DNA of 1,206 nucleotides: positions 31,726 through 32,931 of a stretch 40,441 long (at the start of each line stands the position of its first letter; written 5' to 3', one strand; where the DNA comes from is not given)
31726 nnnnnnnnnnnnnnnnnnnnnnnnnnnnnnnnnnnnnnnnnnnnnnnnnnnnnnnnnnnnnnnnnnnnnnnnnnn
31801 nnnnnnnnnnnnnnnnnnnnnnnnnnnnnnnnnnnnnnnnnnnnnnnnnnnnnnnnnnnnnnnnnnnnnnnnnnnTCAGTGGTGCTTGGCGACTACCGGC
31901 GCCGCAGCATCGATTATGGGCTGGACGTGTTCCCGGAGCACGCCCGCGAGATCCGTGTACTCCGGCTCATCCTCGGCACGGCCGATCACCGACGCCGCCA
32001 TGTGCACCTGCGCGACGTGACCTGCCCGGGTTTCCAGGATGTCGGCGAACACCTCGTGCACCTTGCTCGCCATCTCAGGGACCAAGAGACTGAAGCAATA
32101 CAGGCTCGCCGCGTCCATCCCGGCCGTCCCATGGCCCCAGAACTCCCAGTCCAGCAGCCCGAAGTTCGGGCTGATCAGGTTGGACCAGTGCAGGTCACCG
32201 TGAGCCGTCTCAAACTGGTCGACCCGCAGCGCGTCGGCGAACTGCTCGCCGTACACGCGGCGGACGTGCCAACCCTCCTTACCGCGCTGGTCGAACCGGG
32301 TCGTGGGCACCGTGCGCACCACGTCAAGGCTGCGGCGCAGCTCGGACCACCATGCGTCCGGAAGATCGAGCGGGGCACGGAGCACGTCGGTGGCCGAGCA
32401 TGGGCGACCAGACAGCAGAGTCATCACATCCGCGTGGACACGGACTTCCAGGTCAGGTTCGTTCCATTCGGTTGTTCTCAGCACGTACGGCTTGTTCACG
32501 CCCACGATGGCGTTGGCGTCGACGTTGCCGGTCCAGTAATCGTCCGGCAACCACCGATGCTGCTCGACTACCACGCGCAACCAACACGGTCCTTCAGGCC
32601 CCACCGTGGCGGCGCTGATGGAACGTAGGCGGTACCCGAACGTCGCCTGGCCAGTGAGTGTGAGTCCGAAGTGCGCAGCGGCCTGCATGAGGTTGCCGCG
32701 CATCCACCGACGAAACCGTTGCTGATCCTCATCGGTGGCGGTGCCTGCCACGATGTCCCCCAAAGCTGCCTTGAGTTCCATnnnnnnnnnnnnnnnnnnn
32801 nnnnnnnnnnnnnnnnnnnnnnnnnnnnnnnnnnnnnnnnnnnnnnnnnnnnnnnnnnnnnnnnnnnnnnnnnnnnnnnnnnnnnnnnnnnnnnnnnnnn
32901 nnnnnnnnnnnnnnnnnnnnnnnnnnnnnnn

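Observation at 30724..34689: Seven-gene radical-SAM/SPASM plus APH-kinase operon in the prophage accessory slot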

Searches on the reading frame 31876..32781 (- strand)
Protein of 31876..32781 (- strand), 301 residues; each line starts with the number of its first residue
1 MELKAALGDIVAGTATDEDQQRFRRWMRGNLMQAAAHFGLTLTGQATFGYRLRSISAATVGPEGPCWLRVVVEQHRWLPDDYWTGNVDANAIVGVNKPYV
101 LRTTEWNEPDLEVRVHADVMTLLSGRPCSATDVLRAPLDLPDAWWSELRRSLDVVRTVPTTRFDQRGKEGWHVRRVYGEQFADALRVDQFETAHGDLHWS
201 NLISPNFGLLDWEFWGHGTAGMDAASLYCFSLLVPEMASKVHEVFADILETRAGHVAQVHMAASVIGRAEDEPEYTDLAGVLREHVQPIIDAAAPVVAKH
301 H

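Call 3: search_protein_families(library=pfam, proteins=[window:31876-32781:-], max_evalue=0.1)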
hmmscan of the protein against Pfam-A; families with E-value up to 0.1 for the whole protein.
window:31876-32781:- (301 aa): 2 families
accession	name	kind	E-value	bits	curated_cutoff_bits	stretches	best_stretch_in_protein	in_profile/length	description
PF01636.29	APH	-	0.0036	17.6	23.2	1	188-228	166-210/239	Phosphotransferase enzyme family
PF16220.10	DUF4880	-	0.013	15.7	25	1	12-28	12-28/43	Domain of unknown function (DUF4880)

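Call 4: search_protein_families(library=ncbifam, proteins=[window:31876-32781:-], max_evalue=0.1)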
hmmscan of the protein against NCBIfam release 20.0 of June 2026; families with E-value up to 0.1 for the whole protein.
window:31876-32781:- (301 aa): 1 family
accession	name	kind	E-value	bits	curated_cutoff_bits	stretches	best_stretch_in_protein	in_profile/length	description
NF041256.1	GntI_guanitoxin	equivalog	0.056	12.7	357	1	185-226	168-212/282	guanitoxin biosynthesis pre-guanitoxin N-oxide kinase GntI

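Call 5: search_protein_families(library=padloc, proteins=[window:31876-32781:-], max_evalue=0.1)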
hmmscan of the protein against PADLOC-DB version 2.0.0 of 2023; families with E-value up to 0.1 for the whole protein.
window:31876-32781:- (301 aa): 0 families

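Call 6: search_protein_families(library=phrogs, proteins=[window:31876-32781:-], max_evalue=0.1)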
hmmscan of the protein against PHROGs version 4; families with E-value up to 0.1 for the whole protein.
window:31876-32781:- (301 aa): 0 families

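Call 11: find_homologous_proteins(query=window:31876-32781:-)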
Query window:31876-32781:- (301 aa): 167 proteins with E <= 0.001 among 3266 candidates; the best 120 are listed.
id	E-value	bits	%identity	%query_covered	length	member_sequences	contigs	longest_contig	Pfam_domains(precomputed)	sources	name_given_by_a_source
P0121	3.2e-205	698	100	100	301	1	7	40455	-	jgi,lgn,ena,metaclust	metaclust:\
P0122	3.0e-102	360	55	97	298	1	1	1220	-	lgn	-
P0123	1.0e-100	355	58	92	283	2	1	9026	PF01636.30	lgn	-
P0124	1.2e-100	355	54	96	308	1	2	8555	PF01636.30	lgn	-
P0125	3.1e-100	354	55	96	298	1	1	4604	-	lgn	-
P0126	6.8e-100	352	60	91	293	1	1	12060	-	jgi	jgi:hypothetical protein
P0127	2.1e-95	338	58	90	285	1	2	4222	PF01636.30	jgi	jgi:hypothetical protein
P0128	1.3e-93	332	55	93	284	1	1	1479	-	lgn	-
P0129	1.4e-93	332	58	89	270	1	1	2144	PF01636.30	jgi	jgi:hypothetical protein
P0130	1.5e-92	328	54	92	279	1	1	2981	PF01636.30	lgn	-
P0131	4.1e-92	327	55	91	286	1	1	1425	-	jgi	jgi:hypothetical protein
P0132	6.3e-91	323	55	86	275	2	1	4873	PF01636.30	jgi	jgi:hypothetical protein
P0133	8.3e-91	323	56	89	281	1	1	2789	PF01636.30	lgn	-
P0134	4.8e-88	314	51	90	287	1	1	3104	-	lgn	-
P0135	3.6e-87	311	53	91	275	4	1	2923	-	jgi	jgi:hypothetical protein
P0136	1.2e-86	309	53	92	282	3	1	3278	PF01636.30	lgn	-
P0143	9.8e-84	299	54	87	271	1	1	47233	PF01636.30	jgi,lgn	jgi:hypothetical protein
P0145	2.0e-82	295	51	94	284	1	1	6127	PF01636.30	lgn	-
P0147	7.6e-82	293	50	91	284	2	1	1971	PF01636.30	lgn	-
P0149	1.7e-81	292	51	92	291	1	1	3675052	PF01636.30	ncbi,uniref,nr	ncbi:aminoglycoside phosphotransferase family protein [Allokutzneria sp. A3M-2-11 16]|uniref:phospho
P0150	1.9e-81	292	50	91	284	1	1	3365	PF01636.30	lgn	-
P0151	2.1e-81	292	53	87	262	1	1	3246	PF01636.30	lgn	-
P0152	5.6e-81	290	51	93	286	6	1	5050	PF01636.30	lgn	-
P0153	1.5e-80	289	51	89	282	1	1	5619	PF01636.30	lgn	-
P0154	3.7e-80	288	52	90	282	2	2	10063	PF01636.30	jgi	jgi:hypothetical protein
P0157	6.8e-80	287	49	92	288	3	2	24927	PF01636.30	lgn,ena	-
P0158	1.4e-79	286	49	92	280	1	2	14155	PF01636.30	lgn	-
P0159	3.9e-79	284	51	88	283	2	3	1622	PF01636.30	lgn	-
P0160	5.5e-79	284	53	88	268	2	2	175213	PF01636.30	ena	-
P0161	9.1e-79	283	59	71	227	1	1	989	PF01636.30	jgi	jgi:hypothetical protein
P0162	1.4e-78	282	49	91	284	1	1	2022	PF01636.30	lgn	-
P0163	2.1e-78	282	51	88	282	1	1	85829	PF01636.30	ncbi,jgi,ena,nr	ncbi:MAG: phosphotransferase [Pseudonocardiales bacterium]|nr:phosphotransferase [Pseudonocardiales 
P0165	5.9e-78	280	49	93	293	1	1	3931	PF01636.30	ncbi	-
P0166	6.0e-78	280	48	89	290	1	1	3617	PF01636.30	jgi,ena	-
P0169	9.7e-78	280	49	94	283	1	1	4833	PF01636.30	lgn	-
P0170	1.6e-77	279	50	91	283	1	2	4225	PF01636.30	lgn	-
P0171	3.9e-77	278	48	91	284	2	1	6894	PF01636.30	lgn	-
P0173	6.7e-77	277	49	89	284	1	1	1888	PF01636.30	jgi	jgi:hypothetical protein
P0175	1.1e-76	276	49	89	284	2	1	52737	PF01636.30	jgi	jgi:hypothetical protein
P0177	1.2e-76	276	47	91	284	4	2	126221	PF01636.30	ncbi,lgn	ncbi:MAG: phosphotransferase [Pseudonocardiaceae bacterium]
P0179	1.4e-76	276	49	91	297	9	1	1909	PF01636.30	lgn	-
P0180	2.3e-76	275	48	91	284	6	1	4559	PF01636.30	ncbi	ncbi:MAG: phosphotransferase [Pseudonocardiaceae bacterium]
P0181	4.0e-76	274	48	90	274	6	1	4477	PF01636.30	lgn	-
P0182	1.1e-75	273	54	79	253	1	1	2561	PF01636.30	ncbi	ncbi:MAG: aminoglycoside phosphotransferase [Sciscionella sp.]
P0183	1.7e-75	272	49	92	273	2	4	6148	PF01636.30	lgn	-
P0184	2.1e-75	272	49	89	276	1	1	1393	PF01636.30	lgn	-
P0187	9.1e-75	270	50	89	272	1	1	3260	PF01636.30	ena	-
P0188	1.7e-74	269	48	91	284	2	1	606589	PF01636.30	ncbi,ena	-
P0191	1.9e-74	269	49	91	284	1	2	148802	PF01636.30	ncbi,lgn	ncbi:MAG: aminoglycoside phosphotransferase [Pseudonocardiaceae bacterium]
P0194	8.8e-74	267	49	90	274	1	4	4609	PF01636.30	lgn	-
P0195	9.1e-74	267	48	91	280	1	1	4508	PF01636.30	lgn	-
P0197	2.5e-73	265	45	92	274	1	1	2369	PF01636.30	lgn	-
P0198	2.7e-73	265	48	92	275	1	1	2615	PF01636.30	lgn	-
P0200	4.5e-73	264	48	93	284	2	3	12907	PF01636.30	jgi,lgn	jgi:hypothetical protein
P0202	6.9e-73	264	47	89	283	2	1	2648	PF01636.30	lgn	-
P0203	7.8e-73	264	46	94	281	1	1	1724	PF01636.30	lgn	-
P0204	9.0e-73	263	48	90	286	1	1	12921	PF01636.30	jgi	jgi:hypothetical protein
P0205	1.1e-72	263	48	90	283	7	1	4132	PF01636.30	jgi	-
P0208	2.2e-72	262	45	94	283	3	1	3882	PF01636.30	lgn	-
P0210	5.6e-72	261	47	93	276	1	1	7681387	PF01636.30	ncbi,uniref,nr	ncbi:hypothetical protein JOD54_001532 [Actinokineospora baliensis]|uniref:phosphotransferase n=1 Ta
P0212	9.1e-72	260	48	94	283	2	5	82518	PF01636.30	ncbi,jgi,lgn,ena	ncbi:MAG: phosphotransferase [Pseudonocardia sp.]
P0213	1.2e-71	260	47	91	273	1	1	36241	PF01636.30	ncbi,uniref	ncbi:phosphotransferase [Actinokineospora sp.]|uniref:phosphotransferase n=1 Tax=Actinokineospora sp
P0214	1.2e-71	260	49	84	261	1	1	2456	PF01636.30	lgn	-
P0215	1.4e-71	259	46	89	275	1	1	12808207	PF01636.30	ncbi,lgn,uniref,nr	ncbi:hypothetical protein JOF56_001595 [Kibdelosporangium banguiense]|uniref:Aminoglycoside phosphot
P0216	1.5e-71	259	47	94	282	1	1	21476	PF01636.30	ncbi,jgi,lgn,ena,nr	ncbi:MAG TPA: aminoglycoside phosphotransferase [Actinokineospora sp.]|nr:aminoglycoside phosphotran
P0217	1.8e-71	259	48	91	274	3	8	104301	PF01636.30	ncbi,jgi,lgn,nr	ncbi:MAG: aminoglycoside phosphotransferase [Pseudonocardiales bacterium]|nr:aminoglycoside phosphot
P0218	4.9e-71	258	47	91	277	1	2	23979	PF01636.30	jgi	jgi:hypothetical protein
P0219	5.3e-71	258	45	93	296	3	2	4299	PF01636.30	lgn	-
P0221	6.3e-71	257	46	93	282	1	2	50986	PF01636.30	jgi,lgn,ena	-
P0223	2.2e-70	256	48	92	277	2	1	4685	PF01636.30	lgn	-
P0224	3.7e-70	255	47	94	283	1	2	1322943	PF01636.30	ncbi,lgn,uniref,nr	ncbi:hypothetical protein GCM10009676_12890 [Prauserella halophila]|uniref:Aminoglycoside phosphotra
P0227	5.9e-70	254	45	94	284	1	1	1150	PF01636.30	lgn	-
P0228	6.6e-70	254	46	92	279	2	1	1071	PF01636.30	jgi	jgi:hypothetical protein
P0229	8.4e-70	254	46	92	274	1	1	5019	PF01636.30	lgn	-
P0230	9.3e-70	253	48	88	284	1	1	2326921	PF01636.30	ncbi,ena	-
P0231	1.1e-69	253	48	86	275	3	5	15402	PF01636.30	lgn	-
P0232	1.1e-69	253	46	91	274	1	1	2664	PF01636.30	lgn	-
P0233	1.9e-69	252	47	95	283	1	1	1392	PF01636.30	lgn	-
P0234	3.0e-69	252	48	88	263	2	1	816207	PF01636.30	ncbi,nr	ncbi:aminoglycoside phosphotransferase [Herbihabitans rhizosphaerae]|nr:aminoglycoside phosphotransf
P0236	6.4e-69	251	49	88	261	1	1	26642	PF01636.30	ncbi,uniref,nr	ncbi:MAG: aminoglycoside phosphotransferase [Actinophytocola sp.]|uniref:phosphotransferase n=1 Tax=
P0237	6.6e-69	251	46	93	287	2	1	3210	PF01636.30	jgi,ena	-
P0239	1.5e-68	250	45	91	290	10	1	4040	PF01636.30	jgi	-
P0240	2.1e-68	249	46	89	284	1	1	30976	PF01636.30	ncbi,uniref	ncbi:phosphotransferase [Actinosynnema sp. NPDC050436]|uniref:phosphotransferase n=1 Tax=Actinosynne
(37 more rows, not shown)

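Call 28: search_solved_structures(query=window:31876-32781:-, max_evalue=1)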
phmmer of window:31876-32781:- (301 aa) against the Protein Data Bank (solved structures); distinct sequences matched with E-value up to 1: 0.

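Call 36: predict_structure(alignment_id=A2)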
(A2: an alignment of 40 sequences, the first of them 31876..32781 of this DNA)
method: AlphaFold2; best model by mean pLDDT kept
length: 301 residues; sequences in the alignment: 40
mean_pLDDT: 91.6   pTM: 0.88
mean pLDDT of the five models: 91.6, 91.3, 90.8, 90.7, 90.3
residues with pLDDT >= 90: 236; 70-90: 45; 50-70: 20; < 50: 0
segments of 3 or more residues with pLDDT < 50: none
pLDDT, mean of each block of 10 residues (from residue 1): 88 92 97 98 94 94 96 70 74 93 94 93 95 97 98 92 73 94 92 88 96 78 97 98 98 96 95 95 98 87 67
secondary structure, 60 per line:
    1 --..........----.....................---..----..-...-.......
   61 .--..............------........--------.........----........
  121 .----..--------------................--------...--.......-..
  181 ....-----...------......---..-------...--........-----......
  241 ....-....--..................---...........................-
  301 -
elements in order: H3-12 H17-37 E54-61 E64-74 H84-91 E100-108 E113-121 H142-157 H171-177 H179-184 E190-192 E202-204 E217-219 H222-229 H235-244 H246-249 H252-269 H273-299

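Call 39: fold_search(model_id=the predicted structure, library=pdb)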
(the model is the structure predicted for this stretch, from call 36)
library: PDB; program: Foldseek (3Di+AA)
matches with E <= 10: 1810; with E <= 0.001: 68
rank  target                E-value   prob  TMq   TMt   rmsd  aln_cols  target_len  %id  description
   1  3w0p                  7.7e-07  1.00  0.55  0.56   5.6       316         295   11  Crystal structure of a thermostable mutant of aminoglycoside phosphotransferase APH(4)-Ia (D198A), ternary complex with  (released 2013-08-07)
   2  3tyk                  9.6e-07  1.00  0.58  0.59   5.5       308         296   10  Crystal structure of aminoglycoside phosphotransferase APH(4)-Ia (released 2011-10-12)
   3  3w0m                  9.6e-07  1.00  0.58  0.59   5.3       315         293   11  Crystal structure of a thermostable mutant of aminoglycoside phosphotransferase APH(4)-Ia, apo form (released 2013-08-07)
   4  3w0q                  2.6e-06  1.00  0.56  0.57   5.6       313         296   12  Crystal structure of a thermostable mutant of aminoglycoside phosphotransferase APH(4)-Ia (N203A), ternary complex with  (released 2013-08-07)
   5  3w0r                  3.1e-06  1.00  0.56  0.56   5.6       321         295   12  Crystal structure of a thermostable mutant of aminoglycoside phosphotransferase APH(4)-Ia (N202A), ternary complex with  (released 2013-08-07)
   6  8jsu_D                6.3e-06  1.00  0.51  0.50   7.1       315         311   17  The crystal structure of TvaE in complex with TvaLP (released 2025-09-03)
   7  3w0n                  6.7e-06  1.00  0.60  0.61   5.2       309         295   12  Crystal structure of a thermostable mutant of aminoglycoside phosphotransferase APH(4)-Ia, ternary complex with AMP-PNP  (released 2013-08-07)
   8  3w0s                  6.7e-06  1.00  0.57  0.57   5.4       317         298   11  Crystal structure of aminoglycoside phosphotransferase APH(4)-Ia, ternary complex with AMP-PNP and hygromycin B (released 2013-08-07)
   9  9cxo_A                7.0e-06  1.00  0.55  0.56   5.9       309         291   12  Crystal structure of Human FN3K(D217S) mutant bound with ATP (released 2024-12-18)
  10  3i1a_A                1.6e-05  1.00  0.47  0.44   9.8       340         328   10  Crystal Structure of apo Spectinomycin Phosphotransferase, APH(9)-Ia (released 2010-01-19)
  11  4ej7_B                2.0e-05  1.00  0.44  0.49  13.1       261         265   14  Crystal structure of the aminoglycoside phosphotransferase APH(3')-Ia, ATP-bound (released 2012-04-18)
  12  2bkk_A                2.5e-05  1.00  0.47  0.55   6.3       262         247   12  Crystal structure of Aminoglycoside Phosphotransferase APH(3')-IIIa in complex with the inhibitor AR_3a (released 2005-08-09)
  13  4gki_F                3.0e-05  1.00  0.48  0.54   7.0       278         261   13  Crystal structure of the aminoglycoside phosphotransferase APH(3')-Ia, with substrate kanamycin and small molecule inh (released 2012-09-05)
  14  4gkh_B                3.5e-05  1.00  0.46  0.51   7.2       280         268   13  Crystal structure of the aminoglycoside phosphotransferase APH(3')-Ia, with substrate kanamycin and small molecule inh (released 2012-09-05)
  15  3dxq_A                3.7e-05  1.00  0.50  0.51   6.7       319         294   13  Crystal structure of choline/ethanolamine kinase family protein (NP_106042.1) from MESORHIZOBIUM LOTI at 2.55 A resolu (released 2008-08-05)
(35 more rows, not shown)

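Call 43: search_dna_similar(query=window:31876-32781:-, collection=phages, mode=protein, max_evalue=0.00001, max_rows=20)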
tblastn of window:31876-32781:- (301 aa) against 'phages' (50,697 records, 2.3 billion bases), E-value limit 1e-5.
No match.

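Call 62: find_related_loci(query=A2, collection=metagenome_contigs, flank=5000)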
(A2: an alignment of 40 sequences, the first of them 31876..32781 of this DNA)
Query A2 (301 aa) in metagenome_contigs; peptide patterns used: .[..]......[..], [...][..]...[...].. (x = any residue, [..] = any of these).
404 stretches matched a pattern; 199 encode a relative of the query (tblastn E <= 1e-3); the best 80 are kept; 80 distinct loci.
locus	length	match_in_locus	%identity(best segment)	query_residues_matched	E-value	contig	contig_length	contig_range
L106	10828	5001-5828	51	19-294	5e-90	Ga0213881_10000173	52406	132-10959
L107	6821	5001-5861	50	13-290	4e-84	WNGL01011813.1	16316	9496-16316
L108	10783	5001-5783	51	22-287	6e-81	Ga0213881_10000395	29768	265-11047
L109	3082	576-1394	49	16-294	1e-81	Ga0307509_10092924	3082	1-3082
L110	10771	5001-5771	51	18-276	3e-80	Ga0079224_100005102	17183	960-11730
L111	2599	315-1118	48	22-291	1e-81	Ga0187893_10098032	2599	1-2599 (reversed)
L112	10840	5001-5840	48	14-290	1e-79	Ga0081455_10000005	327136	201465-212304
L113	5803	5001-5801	48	16-285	9e-79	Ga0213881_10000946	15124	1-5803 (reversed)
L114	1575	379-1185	51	12-282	2e-82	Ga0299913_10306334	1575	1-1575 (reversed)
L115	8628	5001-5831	47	8-290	3e-77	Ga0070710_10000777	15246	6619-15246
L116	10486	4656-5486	47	8-290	3e-77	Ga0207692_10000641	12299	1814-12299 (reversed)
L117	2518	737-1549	49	16-290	7e-79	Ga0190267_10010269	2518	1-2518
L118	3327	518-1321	50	14-286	2e-76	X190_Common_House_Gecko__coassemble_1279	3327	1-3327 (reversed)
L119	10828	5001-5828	49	10-290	1e-75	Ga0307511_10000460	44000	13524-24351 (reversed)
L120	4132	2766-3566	48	23-292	4e-74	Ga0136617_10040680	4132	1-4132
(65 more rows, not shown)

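Call 70: find_related_loci(query=A2, collection=viral_contigs, flank=10000)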
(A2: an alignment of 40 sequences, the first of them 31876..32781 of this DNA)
Query A2 (301 aa) in viral_contigs; peptide patterns used: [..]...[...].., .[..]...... (x = any residue, [..] = any of these).
30 stretches matched a pattern; 6 encode a relative of the query (tblastn E <= 1e-3); 6 distinct loci.
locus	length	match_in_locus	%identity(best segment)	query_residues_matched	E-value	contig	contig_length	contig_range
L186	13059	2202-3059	46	11-299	2e-79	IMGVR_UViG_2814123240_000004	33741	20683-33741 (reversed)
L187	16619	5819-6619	46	14-285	1e-70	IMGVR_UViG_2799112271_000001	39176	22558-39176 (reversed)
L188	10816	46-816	37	24-271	2e-39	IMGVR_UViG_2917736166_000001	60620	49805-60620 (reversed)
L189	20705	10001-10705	35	28-259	1e-33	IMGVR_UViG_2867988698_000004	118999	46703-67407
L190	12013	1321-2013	33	49-265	7e-25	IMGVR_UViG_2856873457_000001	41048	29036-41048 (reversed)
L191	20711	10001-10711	31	38-272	3e-23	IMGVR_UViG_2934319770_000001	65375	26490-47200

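Call 88: fold_search(model_id=the predicted structure, library=viral)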
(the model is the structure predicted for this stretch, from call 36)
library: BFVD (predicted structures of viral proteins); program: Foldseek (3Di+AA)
matches with E <= 10: 623; with E <= 0.001: 17
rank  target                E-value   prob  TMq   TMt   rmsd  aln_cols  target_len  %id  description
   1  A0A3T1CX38            2.3e-05  1.00  0.41  0.14  13.8       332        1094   11  Uncharacterized protein [Acanthamoeba castellanii medusavirus J1]
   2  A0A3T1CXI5            2.5e-05  1.00  0.38  0.36  15.2       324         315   13  Ser/Thr protein kinase [Acanthamoeba castellanii medusavirus J1]
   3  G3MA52                1.0e-04  1.00  0.60  0.52   5.8       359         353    9  Gp311 [Bacillus phage G]
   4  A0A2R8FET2            2.0e-04  1.00  0.33  0.42  14.2       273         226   14  Serine/Threonine protein kinase [Cedratvirus Zaza IHUMI]
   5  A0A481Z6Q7            2.1e-04  1.00  0.35  0.28  16.3       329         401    9  Putative serine/threonine protein kinase [Pithovirus LCPAC202]
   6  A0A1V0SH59            2.1e-04  0.99  0.31  0.11  17.5       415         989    9  Serine/threonine protein kinase [Hokovirus HKV1]
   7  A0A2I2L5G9            2.8e-04  0.99  0.30  0.27  20.0       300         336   12  Serine/Threonine protein kinase [Orpheovirus IHUMI-LCC2]
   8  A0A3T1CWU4            3.9e-04  1.00  0.37  0.34  13.8       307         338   13  Ser/Thr protein kinase [Acanthamoeba castellanii medusavirus J1]
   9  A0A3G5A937            4.2e-04  1.00  0.33  0.22  13.5       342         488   10  Serine/threonine protein kinase (Fragment) [Homavirus sp.]
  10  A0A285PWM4            4.7e-04  1.00  0.36  0.55   7.6       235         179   13  non-specific serine/threonine protein kinase [Cedratvirus lausannensis]
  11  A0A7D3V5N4            6.5e-04  0.99  0.32  0.22  13.6       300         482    9  Tyrosine protein kinase [Fadolivirus FV1/VV64]
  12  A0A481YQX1            6.9e-04  1.00  0.31  0.40  13.1       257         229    9  Protein kinase [Iridovirus LCIVAC01]
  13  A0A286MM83            6.9e-04  0.99  0.30  0.23  14.2       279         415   13  Serine/threonine protein kinase US3 [Beluga whale alphaherpesvirus 1]
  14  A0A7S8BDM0            7.3e-04  0.98  0.30  0.14  15.7       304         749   10  Ser/Thr protein kinase [Medusavirus stheno T3]
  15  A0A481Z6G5            8.6e-04  0.99  0.31  0.36  14.8       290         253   10  Putative serine/threonine protein kinase [Pithovirus LCPAC302]
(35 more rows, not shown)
